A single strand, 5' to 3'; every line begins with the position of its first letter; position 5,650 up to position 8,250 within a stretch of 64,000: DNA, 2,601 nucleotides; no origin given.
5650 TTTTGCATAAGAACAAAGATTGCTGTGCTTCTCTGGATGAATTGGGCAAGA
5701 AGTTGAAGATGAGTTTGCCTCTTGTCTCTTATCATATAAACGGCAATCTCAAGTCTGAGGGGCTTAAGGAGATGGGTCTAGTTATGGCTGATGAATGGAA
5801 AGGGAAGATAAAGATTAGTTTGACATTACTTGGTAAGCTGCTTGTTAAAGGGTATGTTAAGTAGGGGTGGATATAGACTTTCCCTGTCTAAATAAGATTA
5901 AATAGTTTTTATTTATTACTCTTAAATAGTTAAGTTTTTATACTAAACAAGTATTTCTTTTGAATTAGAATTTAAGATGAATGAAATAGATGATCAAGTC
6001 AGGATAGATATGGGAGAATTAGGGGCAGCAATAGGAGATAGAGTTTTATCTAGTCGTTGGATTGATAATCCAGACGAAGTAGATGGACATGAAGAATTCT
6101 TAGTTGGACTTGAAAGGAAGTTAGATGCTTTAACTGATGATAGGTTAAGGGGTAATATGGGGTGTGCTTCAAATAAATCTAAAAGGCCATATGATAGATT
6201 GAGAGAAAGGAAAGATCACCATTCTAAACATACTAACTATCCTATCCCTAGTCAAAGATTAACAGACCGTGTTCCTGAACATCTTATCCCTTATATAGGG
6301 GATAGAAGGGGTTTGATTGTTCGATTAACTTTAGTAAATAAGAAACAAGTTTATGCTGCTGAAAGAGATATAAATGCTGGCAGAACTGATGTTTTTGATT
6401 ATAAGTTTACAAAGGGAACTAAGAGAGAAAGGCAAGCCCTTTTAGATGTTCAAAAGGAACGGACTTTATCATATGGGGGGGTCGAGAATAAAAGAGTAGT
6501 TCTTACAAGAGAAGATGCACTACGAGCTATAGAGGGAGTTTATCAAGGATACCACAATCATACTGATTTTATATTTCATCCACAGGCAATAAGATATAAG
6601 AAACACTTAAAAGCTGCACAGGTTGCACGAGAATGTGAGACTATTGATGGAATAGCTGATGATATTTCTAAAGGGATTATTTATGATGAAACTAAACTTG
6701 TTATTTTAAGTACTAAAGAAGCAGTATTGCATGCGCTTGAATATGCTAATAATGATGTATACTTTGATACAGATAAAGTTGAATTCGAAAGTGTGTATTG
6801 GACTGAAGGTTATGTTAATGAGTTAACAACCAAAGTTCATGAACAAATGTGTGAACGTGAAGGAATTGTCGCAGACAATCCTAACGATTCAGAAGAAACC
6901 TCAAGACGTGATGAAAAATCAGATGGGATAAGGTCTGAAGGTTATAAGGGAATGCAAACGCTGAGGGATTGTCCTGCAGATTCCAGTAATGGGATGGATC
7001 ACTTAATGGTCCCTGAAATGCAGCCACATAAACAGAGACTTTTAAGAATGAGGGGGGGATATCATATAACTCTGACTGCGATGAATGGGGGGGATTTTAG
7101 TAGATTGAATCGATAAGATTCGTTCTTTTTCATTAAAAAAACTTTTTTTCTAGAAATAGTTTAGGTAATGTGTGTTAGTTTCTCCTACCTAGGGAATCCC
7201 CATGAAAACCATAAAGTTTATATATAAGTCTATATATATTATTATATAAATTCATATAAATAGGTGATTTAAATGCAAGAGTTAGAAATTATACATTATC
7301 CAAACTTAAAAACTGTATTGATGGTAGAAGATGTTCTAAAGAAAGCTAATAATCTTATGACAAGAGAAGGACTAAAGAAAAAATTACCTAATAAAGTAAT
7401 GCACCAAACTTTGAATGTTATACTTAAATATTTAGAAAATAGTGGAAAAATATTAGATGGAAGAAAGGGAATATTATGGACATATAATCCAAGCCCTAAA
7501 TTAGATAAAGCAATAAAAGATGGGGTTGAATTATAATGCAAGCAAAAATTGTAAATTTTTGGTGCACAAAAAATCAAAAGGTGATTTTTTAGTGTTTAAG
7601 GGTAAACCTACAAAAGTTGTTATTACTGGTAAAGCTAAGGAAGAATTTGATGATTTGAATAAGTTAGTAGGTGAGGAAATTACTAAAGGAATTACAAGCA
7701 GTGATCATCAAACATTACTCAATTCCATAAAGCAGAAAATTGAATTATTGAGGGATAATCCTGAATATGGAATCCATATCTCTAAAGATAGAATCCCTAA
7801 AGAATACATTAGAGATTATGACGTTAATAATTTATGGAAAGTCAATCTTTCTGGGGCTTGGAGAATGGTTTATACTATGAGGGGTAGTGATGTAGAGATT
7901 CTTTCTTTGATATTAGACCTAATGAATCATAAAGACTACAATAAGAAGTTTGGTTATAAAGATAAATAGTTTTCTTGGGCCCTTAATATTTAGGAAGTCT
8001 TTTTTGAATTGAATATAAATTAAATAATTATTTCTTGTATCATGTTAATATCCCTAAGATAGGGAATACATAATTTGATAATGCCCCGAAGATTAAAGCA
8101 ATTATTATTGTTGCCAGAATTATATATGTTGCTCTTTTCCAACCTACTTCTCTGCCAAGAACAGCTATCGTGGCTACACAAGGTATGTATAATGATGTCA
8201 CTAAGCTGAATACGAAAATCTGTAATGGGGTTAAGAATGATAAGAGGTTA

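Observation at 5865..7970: Compositionally atypical islet: 379-aa ORFan followed by a wHTH/RelE-ParE-like pair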

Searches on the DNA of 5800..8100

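Call 79: search_rna_families(source=window, start=5800, end=8100, threshold=evalue, max_evalue=1)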
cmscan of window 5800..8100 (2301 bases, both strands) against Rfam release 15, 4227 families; matches with E-value up to 1: 0.
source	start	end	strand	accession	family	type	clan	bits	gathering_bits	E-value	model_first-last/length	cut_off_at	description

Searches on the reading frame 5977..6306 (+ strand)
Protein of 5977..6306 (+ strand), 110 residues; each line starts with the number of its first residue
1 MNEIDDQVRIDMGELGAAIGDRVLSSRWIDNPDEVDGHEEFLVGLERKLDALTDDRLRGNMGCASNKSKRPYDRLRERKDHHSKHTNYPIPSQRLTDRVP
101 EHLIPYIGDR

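Call 77: search_protein_families(library=pfam, proteins=[window:5977-6306:+], max_evalue=10)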
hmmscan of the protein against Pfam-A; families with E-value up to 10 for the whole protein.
seq(110 aa): 1 family
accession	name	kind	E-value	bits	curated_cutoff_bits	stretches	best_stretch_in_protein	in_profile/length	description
PF12108.13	SF3a60_bindingd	-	0.016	15.5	22.3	1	72-87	12-27/27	Splicing factor SF3a60 binding domain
